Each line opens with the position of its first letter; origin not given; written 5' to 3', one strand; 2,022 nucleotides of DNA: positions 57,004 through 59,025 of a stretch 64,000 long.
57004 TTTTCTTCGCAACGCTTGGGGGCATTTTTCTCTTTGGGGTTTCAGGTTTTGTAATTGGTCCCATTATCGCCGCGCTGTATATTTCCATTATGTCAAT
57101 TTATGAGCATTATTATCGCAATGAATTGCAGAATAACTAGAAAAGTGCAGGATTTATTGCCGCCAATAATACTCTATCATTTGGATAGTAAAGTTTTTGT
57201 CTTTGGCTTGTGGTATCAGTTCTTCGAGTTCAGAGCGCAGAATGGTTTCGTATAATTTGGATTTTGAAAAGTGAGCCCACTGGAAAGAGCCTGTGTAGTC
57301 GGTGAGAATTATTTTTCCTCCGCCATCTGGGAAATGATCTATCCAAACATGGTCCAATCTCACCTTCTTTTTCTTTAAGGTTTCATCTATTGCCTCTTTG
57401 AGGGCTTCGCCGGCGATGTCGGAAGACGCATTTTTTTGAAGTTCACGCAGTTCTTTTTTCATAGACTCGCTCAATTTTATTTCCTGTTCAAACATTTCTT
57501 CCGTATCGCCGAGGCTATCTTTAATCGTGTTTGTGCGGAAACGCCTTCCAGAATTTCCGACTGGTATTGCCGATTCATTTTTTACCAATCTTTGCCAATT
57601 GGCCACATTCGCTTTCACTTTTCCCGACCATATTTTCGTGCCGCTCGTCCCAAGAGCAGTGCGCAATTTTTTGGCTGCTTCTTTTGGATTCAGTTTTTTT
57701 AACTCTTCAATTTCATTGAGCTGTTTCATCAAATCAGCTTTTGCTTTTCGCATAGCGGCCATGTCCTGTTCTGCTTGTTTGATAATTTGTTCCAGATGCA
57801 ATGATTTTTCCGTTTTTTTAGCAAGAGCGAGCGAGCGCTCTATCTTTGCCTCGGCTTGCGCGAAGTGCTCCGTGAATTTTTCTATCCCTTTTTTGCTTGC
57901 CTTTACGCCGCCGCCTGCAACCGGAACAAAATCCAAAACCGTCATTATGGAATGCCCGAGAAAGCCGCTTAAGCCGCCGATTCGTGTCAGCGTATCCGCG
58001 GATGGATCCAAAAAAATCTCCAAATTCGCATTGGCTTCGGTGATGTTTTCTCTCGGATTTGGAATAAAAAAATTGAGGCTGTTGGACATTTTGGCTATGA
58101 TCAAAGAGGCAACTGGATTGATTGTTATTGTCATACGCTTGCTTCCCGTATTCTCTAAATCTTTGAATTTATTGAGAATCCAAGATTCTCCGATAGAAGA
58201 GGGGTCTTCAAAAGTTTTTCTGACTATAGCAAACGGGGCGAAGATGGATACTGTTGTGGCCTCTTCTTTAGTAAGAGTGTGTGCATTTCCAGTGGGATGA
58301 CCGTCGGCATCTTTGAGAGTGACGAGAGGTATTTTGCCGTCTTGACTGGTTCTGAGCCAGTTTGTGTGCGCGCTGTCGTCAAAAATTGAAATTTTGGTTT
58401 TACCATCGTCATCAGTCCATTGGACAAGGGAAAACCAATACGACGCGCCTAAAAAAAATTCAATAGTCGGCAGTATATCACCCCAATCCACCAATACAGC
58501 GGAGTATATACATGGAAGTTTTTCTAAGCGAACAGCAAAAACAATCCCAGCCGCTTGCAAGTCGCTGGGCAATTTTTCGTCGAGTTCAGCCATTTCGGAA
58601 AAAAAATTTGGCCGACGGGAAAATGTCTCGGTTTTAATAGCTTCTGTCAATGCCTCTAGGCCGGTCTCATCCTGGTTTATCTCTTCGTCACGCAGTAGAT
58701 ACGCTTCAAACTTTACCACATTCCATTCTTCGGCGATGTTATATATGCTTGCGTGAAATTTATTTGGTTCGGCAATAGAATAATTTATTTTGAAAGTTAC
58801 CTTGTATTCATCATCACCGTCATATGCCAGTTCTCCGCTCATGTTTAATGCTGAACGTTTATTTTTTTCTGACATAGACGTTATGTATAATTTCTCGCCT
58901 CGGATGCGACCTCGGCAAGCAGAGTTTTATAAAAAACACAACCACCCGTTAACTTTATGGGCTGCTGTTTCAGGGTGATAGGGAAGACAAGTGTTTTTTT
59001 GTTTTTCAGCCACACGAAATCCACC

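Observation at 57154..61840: Uncharacterised three-gene minus-strand block: membrane-anchored BNR beta-propeller, 201-aa protein and 573-aa coiled-coil protein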

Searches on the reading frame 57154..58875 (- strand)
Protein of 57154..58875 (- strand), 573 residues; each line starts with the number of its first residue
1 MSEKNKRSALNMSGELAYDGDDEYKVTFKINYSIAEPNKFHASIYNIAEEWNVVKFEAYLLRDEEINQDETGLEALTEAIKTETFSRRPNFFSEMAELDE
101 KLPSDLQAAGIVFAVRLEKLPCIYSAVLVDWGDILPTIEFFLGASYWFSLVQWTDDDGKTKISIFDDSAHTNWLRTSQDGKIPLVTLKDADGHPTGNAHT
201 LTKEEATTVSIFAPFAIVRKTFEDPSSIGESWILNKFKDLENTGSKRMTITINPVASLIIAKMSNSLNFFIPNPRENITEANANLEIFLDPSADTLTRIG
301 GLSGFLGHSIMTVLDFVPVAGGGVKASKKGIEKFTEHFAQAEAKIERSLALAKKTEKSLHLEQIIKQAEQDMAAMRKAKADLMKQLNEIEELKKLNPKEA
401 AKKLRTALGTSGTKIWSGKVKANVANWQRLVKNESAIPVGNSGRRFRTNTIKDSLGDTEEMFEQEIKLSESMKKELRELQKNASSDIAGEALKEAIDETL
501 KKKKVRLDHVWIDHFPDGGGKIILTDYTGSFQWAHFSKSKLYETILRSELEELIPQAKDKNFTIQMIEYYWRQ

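Call 4: search_protein_families(library=pfam, proteins=[window:57154-58875:-], max_evalue=1)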
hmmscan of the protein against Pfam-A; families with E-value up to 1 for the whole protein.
window:57154-58875:- (573 aa): 1 family
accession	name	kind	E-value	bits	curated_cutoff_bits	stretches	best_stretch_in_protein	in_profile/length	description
PF21437.2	CbiG-like_linker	-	0.41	11.3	27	0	45-71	12-38/78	CbiG-like, linker domain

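Call 5: search_protein_families(library=ncbifam, proteins=[window:57154-58875:-], max_evalue=1)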
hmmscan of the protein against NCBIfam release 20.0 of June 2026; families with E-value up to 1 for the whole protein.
window:57154-58875:- (573 aa): 3 families
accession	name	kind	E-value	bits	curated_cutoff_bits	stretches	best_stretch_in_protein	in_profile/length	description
TIGR04527.1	mycoplas_twoTM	subfamily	0.029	14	125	1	448-505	70-130/248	MG_279/MG_280 family protein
NF007002.0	PRK09465.1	equivalog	0.072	11.6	495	0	425-476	362-413/460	outer membrane channel protein TolC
NF006845.0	PRK09357.2-6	equivalog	0.11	11.1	728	1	323-389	195-257/428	dihydroorotase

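Call 6: search_protein_families(library=padloc, proteins=[window:57154-58875:-], max_evalue=1)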
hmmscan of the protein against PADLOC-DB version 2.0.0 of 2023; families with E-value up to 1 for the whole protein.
window:57154-58875:- (573 aa): 0 families
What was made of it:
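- PADLOC gives no hit for any of the three proteins (call 6).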

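Call 7: search_protein_families(library=phrogs, proteins=[window:57154-58875:-], max_evalue=1)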
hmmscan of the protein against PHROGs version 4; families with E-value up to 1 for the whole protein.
window:57154-58875:- (573 aa): 1 family
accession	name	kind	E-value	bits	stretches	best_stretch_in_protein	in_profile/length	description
phrog_29040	-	unknown function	0.2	13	0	511-536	17-42/68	-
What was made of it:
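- PADLOC and PHROGs give nothing (calls 6, 7).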

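Call 10: find_homologous_proteins(query=window:57154-58875:-, max_evalue=0.001)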
Query window:57154-58875:- (573 aa): 1 proteins with E <= 0.001 among 8000 candidates.
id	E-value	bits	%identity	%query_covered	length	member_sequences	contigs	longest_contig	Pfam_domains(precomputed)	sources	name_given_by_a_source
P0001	0.0e+0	1254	100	98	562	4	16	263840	-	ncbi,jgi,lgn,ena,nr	ncbi:MAG TPA: hypothetical protein DCY48_00700 [Candidatus Magasanikbacteria bacterium]|nr:MAG: hypo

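Call 11: find_encoding_contigs(protein=window:57154-58875:-, flank=10000, max_places=10)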
Protein window:57154-58875:- (573 aa): 1 contig read that carries it; 1 place shown.
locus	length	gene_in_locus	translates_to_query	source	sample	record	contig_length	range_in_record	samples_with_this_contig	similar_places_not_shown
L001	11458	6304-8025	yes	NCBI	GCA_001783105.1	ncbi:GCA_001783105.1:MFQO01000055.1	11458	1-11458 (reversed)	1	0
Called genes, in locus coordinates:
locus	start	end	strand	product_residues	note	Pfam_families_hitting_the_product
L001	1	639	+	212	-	PF00005:ABC_tran, PF02463:SMC_N (weak), PF13304:AAA_21 (faint)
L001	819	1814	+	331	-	PF12704:MacB_PCD, PF02687:FtsX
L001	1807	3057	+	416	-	PF12704:MacB_PCD, PF02687:FtsX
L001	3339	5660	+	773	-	PF14870:PSII_BNR (faint), PF02012:BNR (faint), PF15899:BNR_6 (faint), PF15902:Sortilin-Vps10 (weak), PF25852:DUF6242_C (weak), PF15902:Sortilin-Vps10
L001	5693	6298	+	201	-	-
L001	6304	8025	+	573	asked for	-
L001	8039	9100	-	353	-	PF01594:AI-2E_transport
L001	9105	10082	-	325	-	PF00005:ABC_tran, PF13304:AAA_21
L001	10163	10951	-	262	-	PF06182:ABC2_membrane_6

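Call 17: find_encoding_contigs(protein=P0001, flank=10000, max_places=10)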
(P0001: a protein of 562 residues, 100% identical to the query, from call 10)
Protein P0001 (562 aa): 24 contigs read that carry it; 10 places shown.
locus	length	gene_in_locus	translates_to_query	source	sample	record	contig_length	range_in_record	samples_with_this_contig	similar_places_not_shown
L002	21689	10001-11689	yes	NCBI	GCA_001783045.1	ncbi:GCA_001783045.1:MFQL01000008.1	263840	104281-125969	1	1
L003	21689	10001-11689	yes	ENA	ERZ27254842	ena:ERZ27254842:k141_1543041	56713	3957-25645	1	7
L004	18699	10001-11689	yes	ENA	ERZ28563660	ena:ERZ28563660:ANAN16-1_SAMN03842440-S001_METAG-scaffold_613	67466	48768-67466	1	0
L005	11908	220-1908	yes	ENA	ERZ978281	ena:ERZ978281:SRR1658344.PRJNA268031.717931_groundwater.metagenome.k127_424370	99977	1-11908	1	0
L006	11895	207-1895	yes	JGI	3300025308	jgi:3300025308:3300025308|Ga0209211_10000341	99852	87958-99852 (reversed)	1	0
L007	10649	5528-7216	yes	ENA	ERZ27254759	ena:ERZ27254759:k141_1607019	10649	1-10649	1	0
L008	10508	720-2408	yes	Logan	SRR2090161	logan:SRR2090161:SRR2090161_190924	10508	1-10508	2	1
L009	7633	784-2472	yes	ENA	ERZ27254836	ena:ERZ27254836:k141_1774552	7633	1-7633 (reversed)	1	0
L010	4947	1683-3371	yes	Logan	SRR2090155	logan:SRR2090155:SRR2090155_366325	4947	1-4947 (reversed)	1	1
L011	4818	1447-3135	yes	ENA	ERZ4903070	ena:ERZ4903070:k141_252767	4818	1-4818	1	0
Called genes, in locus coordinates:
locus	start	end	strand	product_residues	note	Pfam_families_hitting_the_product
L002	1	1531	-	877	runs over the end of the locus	-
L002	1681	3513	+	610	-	PF26002:Beta-barrel_AprE (weak), PF25989:YknX_C (weak)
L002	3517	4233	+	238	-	PF00005:ABC_tran, PF02463:SMC_N (weak), PF13304:AAA_21 (faint)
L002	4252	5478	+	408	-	PF12704:MacB_PCD, PF02687:FtsX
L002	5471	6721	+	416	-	PF12704:MacB_PCD, PF02687:FtsX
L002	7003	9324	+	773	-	PF14870:PSII_BNR (faint), PF02012:BNR (faint), PF15899:BNR_6 (faint), PF15902:Sortilin-Vps10 (weak), PF25852:DUF6242_C (weak), PF15902:Sortilin-Vps10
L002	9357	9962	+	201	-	-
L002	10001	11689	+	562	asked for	-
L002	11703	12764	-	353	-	PF01594:AI-2E_transport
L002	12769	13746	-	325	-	PF00005:ABC_tran, PF13304:AAA_21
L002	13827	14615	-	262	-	PF06182:ABC2_membrane_6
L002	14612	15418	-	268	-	PF06182:ABC2_membrane_6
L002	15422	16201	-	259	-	PF06182:ABC2_membrane_6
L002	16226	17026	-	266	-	PF06182:ABC2_membrane_6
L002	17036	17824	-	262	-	PF06182:ABC2_membrane_6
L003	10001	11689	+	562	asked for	-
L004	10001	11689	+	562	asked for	-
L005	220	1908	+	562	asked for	-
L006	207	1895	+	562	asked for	-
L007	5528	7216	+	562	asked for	-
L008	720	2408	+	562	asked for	-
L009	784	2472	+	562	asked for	-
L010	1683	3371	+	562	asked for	-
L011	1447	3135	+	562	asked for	-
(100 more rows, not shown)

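Call 20: predict_structure(protein=window:57154-58875:-)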
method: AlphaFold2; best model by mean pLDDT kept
length: 573 residues; sequences in the alignment: 1
mean_pLDDT: 34.0   pTM: 0.24
mean pLDDT of the five models: 34.0, 32.5, 32.3, 31.3, 30.6
residues with pLDDT >= 90: 0; 70-90: 0; 50-70: 29; < 50: 544
segments of 3 or more residues with pLDDT < 50: 1-335, 340-342, 347-349, 355-361, 363-365, 395-573
pLDDT, mean of each block of 10 residues (from residue 1): 31 35 35 33 30 31 33 34 31 31 30 29 25 26 27 33 31 26 28 29 27 27 28 31 29 28 28 28 26 28 28 27 36 49 50 46 52 55 54 49 39 32 32 26 22 28 31 39 34 44 37 40 40 45 44 42 32 25
secondary structure, 60 per line:
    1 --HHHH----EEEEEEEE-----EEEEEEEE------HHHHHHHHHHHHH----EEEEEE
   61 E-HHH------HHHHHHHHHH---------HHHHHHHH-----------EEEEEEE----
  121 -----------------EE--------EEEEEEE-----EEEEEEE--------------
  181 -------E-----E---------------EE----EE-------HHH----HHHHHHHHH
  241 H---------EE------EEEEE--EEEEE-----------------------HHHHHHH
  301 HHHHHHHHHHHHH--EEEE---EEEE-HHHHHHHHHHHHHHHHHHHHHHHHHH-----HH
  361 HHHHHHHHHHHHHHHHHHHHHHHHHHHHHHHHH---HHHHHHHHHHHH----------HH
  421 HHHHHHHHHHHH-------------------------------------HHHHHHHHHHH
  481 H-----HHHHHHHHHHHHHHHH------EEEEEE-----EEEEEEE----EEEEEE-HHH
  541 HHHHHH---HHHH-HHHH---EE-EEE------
elements in order: H3-6 E11-18 E24-31 H38-50 E55-61 H72-81 H91-98 E110-116 E148-154 E160-166 H232-241 E259-263 E266-270 H294-313 E316-319 E323-326 H328-353 H359-393 H397-408 H419-432 H470-481 H487-502 E509-514 E520-526 E531-536 H538-546 H550-553 H555-558 E565-567
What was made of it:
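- Tried and rejected: Single-sequence AlphaFold of the 573-aa protein: pLDDT 34, unusable (call 20).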

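Call 21: search_solved_structures(query=window:57154-58875:-, max_evalue=10)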
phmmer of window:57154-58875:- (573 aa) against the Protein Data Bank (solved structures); distinct sequences matched with E-value up to 10: 6.
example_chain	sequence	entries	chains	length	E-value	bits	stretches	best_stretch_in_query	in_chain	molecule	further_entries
6i7v_CH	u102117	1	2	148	0.74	11.6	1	298-364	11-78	50S ribosomal protein L9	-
6q9a_G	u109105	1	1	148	0.75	11.6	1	298-364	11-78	50S ribosomal protein L9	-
10qm_P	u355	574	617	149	0.76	11.6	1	298-364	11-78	Large ribosomal subunit protein bL9 | 50S ribosomal protein L9 | 50S ribosomal protein L5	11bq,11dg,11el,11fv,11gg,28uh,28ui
9h91_H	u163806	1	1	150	0.85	11.4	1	294-365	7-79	Large ribosomal subunit protein bL9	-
9y6s_6n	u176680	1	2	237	2.5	9.9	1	348-401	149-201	Dynein arm light chain, putative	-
3p5n_A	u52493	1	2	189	4.3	9.1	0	207-271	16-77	Riboflavin uptake protein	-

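Call 25: search_protein_representatives(protein=window:57154-58875:-)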
Query: 573 residues. Proteins with E-value up to 0.001 (for the whole library): 19; up to 1e-10: 5; up to 1e-30: 1. The best 19 are listed.
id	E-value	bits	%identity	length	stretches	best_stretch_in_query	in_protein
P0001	0.0e+00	1253.8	100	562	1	12-573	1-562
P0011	2.5e-29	118.8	28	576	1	88-534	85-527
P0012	3.7e-18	81.9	27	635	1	102-573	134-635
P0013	4.2e-17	78.5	24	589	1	131-573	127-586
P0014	5.9e-11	58.2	28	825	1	200-415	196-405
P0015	1.6e-10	56.7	27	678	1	214-388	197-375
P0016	2.0e-08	49.8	36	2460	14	436-471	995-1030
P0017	1.2e-07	47.2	26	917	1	197-401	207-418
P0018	9.8e-07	44.2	24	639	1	200-389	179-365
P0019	1.2e-06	44.0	31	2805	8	155-241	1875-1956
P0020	1.1e-05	40.8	25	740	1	216-375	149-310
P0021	1.4e-05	40.4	25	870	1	196-450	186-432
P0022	1.5e-05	40.3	39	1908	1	267-346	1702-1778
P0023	1.4e-04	37.2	36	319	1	268-357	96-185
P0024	1.5e-04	37.0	39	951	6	438-471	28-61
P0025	2.3e-04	36.4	36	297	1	268-343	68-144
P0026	3.2e-04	35.9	21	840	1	136-395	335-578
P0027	3.6e-04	35.8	20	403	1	217-379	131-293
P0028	6.7e-04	34.9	36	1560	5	437-498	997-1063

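Call 27: search_protein_families(library=pfam, proteins=[P0011, P0012, P0013, P0014, P0015, P0017, P0018, P0020, P0021, P0022], max_evalue=0.01)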
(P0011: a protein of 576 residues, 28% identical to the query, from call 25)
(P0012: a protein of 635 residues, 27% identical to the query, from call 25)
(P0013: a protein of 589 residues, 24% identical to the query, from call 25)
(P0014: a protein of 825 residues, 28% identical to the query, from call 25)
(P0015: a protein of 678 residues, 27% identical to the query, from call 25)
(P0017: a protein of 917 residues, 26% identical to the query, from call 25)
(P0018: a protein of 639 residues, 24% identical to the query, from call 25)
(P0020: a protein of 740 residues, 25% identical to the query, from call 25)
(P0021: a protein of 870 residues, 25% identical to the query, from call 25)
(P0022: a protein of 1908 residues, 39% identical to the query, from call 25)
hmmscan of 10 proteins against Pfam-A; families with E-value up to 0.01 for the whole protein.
P0011 (576 aa): 0 families

P0012 (635 aa): 0 families

P0013 (589 aa): 0 families

P0014 (825 aa): 0 families

P0015 (678 aa): 0 families

P0017 (917 aa): 1 family
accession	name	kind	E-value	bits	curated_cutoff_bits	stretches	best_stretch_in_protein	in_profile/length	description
PF10360.14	DUF2433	-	0.0035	17.9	27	0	515-563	60-108/124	Protein of unknown function (DUF2433)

P0018 (639 aa): 0 families

P0020 (740 aa): 0 families

P0021 (870 aa): 0 families

P0022 (1908 aa): 1 family
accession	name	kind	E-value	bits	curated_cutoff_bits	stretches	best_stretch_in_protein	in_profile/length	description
PF05593.20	RHS_repeat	-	8.2e-65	214.6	22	10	717-749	1-33/38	RHS Repeat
